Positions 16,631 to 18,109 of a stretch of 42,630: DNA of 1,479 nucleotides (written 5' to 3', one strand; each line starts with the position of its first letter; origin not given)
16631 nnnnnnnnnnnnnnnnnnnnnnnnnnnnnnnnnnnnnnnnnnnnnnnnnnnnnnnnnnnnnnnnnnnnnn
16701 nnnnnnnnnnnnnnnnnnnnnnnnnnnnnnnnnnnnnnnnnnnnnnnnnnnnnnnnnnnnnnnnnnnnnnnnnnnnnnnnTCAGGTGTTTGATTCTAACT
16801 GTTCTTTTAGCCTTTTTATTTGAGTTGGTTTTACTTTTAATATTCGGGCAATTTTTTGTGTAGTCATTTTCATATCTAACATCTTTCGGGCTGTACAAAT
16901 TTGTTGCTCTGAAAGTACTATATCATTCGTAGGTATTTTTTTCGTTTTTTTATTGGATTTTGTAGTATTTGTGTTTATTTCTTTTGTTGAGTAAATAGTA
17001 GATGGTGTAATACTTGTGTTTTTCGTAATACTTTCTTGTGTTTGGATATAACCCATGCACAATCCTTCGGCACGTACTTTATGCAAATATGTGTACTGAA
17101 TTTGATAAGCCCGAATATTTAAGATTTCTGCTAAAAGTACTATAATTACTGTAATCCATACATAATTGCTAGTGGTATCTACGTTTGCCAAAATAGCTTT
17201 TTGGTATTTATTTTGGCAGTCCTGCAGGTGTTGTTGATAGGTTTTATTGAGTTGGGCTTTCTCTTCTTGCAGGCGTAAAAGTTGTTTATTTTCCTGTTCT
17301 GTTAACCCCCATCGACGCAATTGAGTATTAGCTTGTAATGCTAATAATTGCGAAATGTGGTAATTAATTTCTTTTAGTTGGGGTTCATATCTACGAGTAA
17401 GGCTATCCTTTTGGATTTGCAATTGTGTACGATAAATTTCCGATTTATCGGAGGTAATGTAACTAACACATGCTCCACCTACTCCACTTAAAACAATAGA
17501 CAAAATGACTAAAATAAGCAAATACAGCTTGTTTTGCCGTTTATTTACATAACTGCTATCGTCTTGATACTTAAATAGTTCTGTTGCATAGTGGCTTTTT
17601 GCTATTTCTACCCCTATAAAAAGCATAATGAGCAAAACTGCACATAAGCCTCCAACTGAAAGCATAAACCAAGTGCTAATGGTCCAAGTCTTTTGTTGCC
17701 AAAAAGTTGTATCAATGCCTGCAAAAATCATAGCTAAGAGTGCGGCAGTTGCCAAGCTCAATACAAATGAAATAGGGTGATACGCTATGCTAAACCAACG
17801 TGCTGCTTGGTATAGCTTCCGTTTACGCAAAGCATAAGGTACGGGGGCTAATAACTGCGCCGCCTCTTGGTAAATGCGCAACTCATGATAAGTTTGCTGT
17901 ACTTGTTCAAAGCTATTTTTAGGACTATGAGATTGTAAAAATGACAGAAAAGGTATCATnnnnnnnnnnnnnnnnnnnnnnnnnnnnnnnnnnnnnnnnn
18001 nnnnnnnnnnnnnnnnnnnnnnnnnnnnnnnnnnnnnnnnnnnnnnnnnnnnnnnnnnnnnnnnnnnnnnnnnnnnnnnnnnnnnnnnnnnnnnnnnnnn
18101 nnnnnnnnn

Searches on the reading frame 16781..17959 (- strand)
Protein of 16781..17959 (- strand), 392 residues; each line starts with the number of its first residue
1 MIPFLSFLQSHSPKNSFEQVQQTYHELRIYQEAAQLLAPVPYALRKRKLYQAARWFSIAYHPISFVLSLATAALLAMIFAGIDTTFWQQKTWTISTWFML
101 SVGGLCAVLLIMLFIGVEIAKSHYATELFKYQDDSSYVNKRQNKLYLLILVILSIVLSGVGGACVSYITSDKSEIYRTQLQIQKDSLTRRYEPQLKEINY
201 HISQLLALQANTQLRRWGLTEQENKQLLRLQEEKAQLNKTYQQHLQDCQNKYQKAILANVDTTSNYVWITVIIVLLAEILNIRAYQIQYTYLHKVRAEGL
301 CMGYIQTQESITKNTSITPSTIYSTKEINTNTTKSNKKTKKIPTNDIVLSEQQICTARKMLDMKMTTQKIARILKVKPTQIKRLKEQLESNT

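Call 4: search_protein_families(library=pfam, proteins=[window:16781-17959:-], max_evalue=0.1)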
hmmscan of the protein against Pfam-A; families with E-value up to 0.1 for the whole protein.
window:16781-17959:- (392 aa): 2 families
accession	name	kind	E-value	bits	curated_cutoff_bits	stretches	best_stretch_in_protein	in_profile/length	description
PF02796.21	HTH_7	-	0.001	19.6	23.8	1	349-385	6-42/45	Helix-turn-helix domain of resolvase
PF11045.13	YbjM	-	0.043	14.6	25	1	66-114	68-116/117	Putative inner membrane protein of Enterobacteriaceae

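Call 5: search_protein_families(library=ncbifam, proteins=[window:16781-17959:-], max_evalue=0.01)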
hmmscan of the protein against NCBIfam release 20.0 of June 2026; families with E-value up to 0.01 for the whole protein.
window:16781-17959:- (392 aa): 2 families
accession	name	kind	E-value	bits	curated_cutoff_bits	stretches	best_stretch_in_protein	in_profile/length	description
TIGR04370.1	glyco_rpt_poly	subfamily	0.0019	17.2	40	1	65-168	14-117/396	oligosaccharide repeat unit polymerase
NF005265.0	PRK06770.1-1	equivalog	0.0025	17.8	257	0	147-268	11-132/161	hypothetical protein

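Call 8: find_homologous_proteins(query=window:16781-17959:-, max_evalue=0.001)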
Query window:16781-17959:- (392 aa): 2 proteins with E <= 0.001 among 6379 candidates.
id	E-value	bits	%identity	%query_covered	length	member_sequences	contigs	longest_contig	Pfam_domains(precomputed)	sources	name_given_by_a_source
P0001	1.5e-251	851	100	100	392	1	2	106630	-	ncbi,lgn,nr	ncbi:MAG: hypothetical protein NZ519_00350 [Bacteroidia bacterium]|nr:hypothetical protein [Bacteroi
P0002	5.0e-157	541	64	99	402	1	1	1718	-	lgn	-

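Call 14: search_protein_representatives(protein=window:16781-17959:-)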
Query: 392 residues. Proteins with E-value up to 0.001 (for the whole library): 67; up to 1e-10: 34; up to 1e-30: 10. The best 67 are listed.
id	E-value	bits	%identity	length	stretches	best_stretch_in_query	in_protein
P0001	4.6e-252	851.4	100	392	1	1-392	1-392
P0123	5.0e-60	219.9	36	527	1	13-370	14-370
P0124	4.5e-55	203.6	37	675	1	16-342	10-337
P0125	5.6e-46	173.6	35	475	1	14-323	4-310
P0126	1.2e-44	169.3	34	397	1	22-358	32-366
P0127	1.5e-38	149.3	32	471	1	15-334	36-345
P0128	1.3e-34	136.2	31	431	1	8-321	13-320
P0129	4.3e-34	134.6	32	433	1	9-307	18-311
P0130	9.6e-34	133.4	32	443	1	19-302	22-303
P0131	4.0e-32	128.1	30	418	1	25-315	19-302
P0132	6.1e-28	114.3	34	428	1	25-307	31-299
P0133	2.3e-27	112.4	28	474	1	30-309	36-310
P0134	3.4e-26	108.6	29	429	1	22-307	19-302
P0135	1.3e-25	106.6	29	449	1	27-309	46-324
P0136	5.6e-25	104.6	30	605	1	12-331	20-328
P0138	3.8e-24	101.9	28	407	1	14-327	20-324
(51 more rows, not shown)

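Call 16: search_protein_families(library=pfam, alignment_id=A1, max_evalue=0.01)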
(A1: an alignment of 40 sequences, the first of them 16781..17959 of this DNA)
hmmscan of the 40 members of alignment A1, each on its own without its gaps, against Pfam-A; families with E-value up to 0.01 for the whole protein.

A. member 1, window:16781-17959:- (392 aa): 1 family
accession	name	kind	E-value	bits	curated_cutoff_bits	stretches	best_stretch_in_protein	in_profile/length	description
PF02796.21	HTH_7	-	0.001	19.6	23.8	1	349-385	6-42/45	Helix-turn-helix domain of resolvase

B. families by the number of members that match (of 40 scanned): 15 families
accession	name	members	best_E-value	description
PF01292.26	Ni_hydr_CYTB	2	0.0006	Prokaryotic cytochrome b561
PF20990.2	DUF2207_C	2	0.0043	Predicted membrane protein (DUF2207) C-terminal domain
PF03699.18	UPF0182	1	0.00068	Uncharacterised protein family (UPF0182)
PF02796.21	HTH_7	1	0.001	Helix-turn-helix domain of resolvase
PF13384.12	HTH_23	1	0.0025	Homeodomain-like domain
PF06687.17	SUR7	1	0.0027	SUR7/PalI family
PF12730.13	ABC2_membrane_4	1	0.0028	ABC-2 family transporter protein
PF09518.16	RE_HindIII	1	0.0032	HindIII restriction endonuclease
PF09451.16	ATG27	1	0.0033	Autophagy-related protein 27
PF18949.5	DUF5693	1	0.0054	Family of unknown function (DUF5693)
PF13796.11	Sensor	1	0.0055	Putative sensor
PF04382.18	SAB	1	0.006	SAB domain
PF07499.19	RuvA_C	1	0.0065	RuvA, C-terminal domain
PF11377.13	DUF3180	1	0.0097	Protein of unknown function (DUF3180)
PF05405.19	Mt_ATP-synt_B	1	0.0099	Mitochondrial ATP synthase B chain precursor (ATP-synt_B)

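Call 17: search_protein_families(library=phrogs, alignment_id=A1, max_evalue=0.001)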
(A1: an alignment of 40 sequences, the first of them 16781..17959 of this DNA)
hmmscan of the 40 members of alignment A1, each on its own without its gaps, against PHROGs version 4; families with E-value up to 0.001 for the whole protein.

A. member 1, window:16781-17959:- (392 aa): 0 families

B. families by the number of members that match (of 40 scanned): 8 families
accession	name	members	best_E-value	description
phrog_1271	-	6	4.8e-05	HNH endonuclease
phrog_8162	-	3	5.3e-06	-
phrog_15471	-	3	6e-05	HNH endonuclease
phrog_2308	-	2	3.7e-05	-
phrog_16925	-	1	0.00011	-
phrog_10881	-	1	0.0002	-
phrog_14196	-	1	0.00062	phosphohydrolase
phrog_6975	-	1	0.00078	-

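Call 23: find_encoding_contigs(protein=P0123, flank=8000, max_places=3)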
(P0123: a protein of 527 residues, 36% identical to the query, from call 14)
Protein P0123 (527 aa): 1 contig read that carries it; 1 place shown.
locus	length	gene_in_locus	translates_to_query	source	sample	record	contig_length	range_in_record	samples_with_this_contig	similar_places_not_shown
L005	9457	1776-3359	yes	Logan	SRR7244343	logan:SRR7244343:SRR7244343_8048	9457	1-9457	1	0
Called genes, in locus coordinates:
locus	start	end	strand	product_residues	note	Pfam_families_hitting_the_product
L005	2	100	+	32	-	?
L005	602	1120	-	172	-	PF10543:ORF6N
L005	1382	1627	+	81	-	-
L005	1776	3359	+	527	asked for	-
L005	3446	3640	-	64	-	-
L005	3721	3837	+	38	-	-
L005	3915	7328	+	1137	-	PF19898:DUF6371, PF00270:DEAD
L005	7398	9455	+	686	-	?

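Call 24: find_encoding_contigs(protein=P0124, flank=8000, max_places=2)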
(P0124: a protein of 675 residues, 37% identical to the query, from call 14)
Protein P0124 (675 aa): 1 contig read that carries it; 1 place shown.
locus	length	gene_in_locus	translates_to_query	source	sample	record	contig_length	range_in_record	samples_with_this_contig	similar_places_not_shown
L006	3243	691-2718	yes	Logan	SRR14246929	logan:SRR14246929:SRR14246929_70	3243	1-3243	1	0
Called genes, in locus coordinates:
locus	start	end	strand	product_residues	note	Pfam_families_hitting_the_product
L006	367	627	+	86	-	-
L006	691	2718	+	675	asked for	-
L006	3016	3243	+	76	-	?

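Call 25: find_encoding_contigs(protein=P0126, flank=8000, max_places=2)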
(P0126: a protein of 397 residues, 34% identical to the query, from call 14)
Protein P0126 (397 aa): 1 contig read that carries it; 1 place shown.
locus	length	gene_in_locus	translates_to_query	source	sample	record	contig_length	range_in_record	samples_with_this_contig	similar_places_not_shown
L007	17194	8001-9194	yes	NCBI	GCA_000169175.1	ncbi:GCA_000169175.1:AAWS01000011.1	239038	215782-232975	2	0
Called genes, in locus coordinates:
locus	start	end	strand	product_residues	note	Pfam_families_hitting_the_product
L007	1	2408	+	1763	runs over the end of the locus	PF20148:DUF6531, PF25023:TEN_YD-shell, PF05593:RHS_repeat, PF25023:TEN_YD-shell (weak), PF05593:RHS_repeat, PF25023:TEN_YD-shell (weak), PF05593:RHS_repeat (weak), PF25023:TEN_YD-shell (weak)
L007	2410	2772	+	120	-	PF15586:Imm8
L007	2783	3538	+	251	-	PF18962:Por_Secre_tail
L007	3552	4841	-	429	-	-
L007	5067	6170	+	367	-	PF14362:DUF4407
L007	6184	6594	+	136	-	-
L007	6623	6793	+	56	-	-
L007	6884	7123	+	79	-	-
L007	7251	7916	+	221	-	-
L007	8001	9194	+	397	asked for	-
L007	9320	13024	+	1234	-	PF20720:nSTAND3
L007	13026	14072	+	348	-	PF13739:PdaC (weak), PF11738:DUF3298 (weak)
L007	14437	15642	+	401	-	PF00753:Lactamase_B, PF12706:Lactamase_B_2 (faint)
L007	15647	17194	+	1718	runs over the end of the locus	PF00089:Trypsin, PF13365:Trypsin_2, PF24883:NPHP3_N (weak)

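Call 26: find_encoding_contigs(protein=P0129, flank=8000, max_places=2)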
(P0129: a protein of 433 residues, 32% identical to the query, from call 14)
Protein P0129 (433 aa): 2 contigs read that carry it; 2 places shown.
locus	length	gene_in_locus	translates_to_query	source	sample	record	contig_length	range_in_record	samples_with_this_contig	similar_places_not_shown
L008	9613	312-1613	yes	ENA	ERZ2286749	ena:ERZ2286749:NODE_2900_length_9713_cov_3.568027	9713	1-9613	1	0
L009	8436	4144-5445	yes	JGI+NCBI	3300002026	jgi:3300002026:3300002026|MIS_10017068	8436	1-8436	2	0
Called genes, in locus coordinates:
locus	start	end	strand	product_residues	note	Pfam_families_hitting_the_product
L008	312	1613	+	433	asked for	-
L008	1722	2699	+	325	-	PF01073:3Beta_HSD, PF01370:Epimerase, PF05368:NmrA, PF13460:NAD_binding_10 (weak), PF16363:GDP_Man_Dehyd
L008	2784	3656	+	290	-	PF00535:Glycos_transf_2, PF13641:Glyco_tranf_2_3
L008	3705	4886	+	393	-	PF13439:Glyco_transf_4, PF00534:Glycos_transf_1, PF13692:Glyco_trans_1_4, PF20706:GT4-conflict (weak)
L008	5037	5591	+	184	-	-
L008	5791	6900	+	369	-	-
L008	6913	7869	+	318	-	PF13557:Phenol_MetA_deg (weak)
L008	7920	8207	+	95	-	-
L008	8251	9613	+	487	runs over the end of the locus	?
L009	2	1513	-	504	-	?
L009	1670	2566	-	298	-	-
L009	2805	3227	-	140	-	-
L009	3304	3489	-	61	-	-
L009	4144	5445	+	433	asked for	-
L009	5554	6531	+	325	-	PF01073:3Beta_HSD, PF01370:Epimerase, PF05368:NmrA, PF13460:NAD_binding_10 (weak), PF16363:GDP_Man_Dehyd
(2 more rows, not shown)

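Call 27: search_protein_families(library=padloc, alignment_id=A1, max_evalue=0.01)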
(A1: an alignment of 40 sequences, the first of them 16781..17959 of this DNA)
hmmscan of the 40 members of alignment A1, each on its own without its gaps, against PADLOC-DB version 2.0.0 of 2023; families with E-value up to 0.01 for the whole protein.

A. member 1, window:16781-17959:- (392 aa): 0 families

B. families by the number of members that match (of 40 scanned): 3 families
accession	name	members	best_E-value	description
PDLC01605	Csx27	2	0.0018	CAS-VI-B; associated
PDLC01991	CARF_m8--CARF_LolE_TM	1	0.0042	-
PDLC04115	JukB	1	0.0049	-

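Call 29: find_homologous_proteins(query=A1, max_evalue=0.001)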
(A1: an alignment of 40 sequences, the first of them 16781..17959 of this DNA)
Query A1 (40 sequences) (392 aa, profile of the alignment): 3 proteins with E <= 0.001 among 8000 candidates.
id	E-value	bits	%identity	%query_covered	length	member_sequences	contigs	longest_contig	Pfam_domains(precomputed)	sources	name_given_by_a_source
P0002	7.9e-106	373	64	99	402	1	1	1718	-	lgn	-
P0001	3.0e-104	367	100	100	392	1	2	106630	-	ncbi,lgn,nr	ncbi:MAG: hypothetical protein NZ519_00350 [Bacteroidia bacterium]|nr:hypothetical protein [Bacteroi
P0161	8.0e-83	297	22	74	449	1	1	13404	-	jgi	-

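Call 30: search_dna_similar(query=window:16781-17959:-, collection=phages, mode=protein, max_evalue=0.01)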
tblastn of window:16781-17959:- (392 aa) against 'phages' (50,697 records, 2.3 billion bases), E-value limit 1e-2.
No match.

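Call 31: find_encoding_contigs(protein=P0125, flank=8000, max_places=2)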
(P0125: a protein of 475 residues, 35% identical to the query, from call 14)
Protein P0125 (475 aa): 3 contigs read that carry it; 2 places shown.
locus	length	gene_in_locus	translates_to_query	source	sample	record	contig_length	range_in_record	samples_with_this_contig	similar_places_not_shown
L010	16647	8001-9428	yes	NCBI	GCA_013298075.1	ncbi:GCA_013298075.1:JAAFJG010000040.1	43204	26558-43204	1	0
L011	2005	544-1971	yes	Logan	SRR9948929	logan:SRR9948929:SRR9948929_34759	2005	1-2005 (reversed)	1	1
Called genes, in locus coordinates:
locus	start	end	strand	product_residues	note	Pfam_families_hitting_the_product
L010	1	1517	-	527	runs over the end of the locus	PF09820:AAA-ATPase_like (faint), PF14516:AAA_35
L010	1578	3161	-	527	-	PF14516:AAA_35, PF09820:AAA-ATPase_like (weak)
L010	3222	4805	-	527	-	PF14516:AAA_35, PF09820:AAA-ATPase_like (weak)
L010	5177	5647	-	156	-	-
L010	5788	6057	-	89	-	PF12844:HTH_19, PF13560:HTH_31 (weak), PF01381:HTH_3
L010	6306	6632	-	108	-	PF01381:HTH_3 (weak)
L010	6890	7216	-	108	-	PF01381:HTH_3 (weak)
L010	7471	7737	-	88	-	PF12844:HTH_19, PF13443:HTH_26 (faint), PF13560:HTH_31 (weak), PF01381:HTH_3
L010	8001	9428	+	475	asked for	-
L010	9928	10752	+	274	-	-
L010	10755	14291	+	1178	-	PF19898:DUF6371, PF00270:DEAD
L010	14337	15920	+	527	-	PF09820:AAA-ATPase_like (faint), PF14516:AAA_35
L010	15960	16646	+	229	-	?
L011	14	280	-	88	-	PF12844:HTH_19, PF13443:HTH_26 (faint), PF13560:HTH_31 (weak), PF01381:HTH_3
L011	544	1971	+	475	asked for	-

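Call 32: find_encoding_contigs(protein=P0127, flank=8000, max_places=2)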
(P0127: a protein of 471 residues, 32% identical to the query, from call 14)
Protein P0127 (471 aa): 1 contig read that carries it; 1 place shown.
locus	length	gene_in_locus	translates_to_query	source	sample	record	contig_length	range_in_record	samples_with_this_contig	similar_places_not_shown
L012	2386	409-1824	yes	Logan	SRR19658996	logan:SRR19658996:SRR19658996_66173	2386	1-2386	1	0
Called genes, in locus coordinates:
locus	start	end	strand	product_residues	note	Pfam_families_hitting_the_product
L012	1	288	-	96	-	?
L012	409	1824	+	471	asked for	-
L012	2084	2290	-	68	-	-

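Call 33: find_encoding_contigs(protein=P0131, flank=8000, max_places=2)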
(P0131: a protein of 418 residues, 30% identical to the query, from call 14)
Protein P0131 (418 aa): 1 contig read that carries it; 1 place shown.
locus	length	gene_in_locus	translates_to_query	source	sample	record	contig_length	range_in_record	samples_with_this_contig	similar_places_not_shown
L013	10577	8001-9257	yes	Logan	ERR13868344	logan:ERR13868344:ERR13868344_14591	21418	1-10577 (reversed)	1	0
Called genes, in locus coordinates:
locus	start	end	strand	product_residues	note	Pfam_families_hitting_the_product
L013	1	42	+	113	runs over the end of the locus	-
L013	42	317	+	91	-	-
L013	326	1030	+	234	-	-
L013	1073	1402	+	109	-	-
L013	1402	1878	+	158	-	-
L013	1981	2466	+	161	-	-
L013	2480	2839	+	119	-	-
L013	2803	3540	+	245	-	-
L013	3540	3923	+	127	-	-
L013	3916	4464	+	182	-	-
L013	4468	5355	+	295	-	PF14243:R2K_3, PF18299:R2K_2 (weak)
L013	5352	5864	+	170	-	-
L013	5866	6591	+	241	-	PF01541:GIY-YIG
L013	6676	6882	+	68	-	-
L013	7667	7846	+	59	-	-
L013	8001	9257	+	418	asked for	-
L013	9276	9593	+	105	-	-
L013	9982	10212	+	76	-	-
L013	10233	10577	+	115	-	?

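Call 34: find_encoding_contigs(protein=P0002, flank=8000, max_places=3)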
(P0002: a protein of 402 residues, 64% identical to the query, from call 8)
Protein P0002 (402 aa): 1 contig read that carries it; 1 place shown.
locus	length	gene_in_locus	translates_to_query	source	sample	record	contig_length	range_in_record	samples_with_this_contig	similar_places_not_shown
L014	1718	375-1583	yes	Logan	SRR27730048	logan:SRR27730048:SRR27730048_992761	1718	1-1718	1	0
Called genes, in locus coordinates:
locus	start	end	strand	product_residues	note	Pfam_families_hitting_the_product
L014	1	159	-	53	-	?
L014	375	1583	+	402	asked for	-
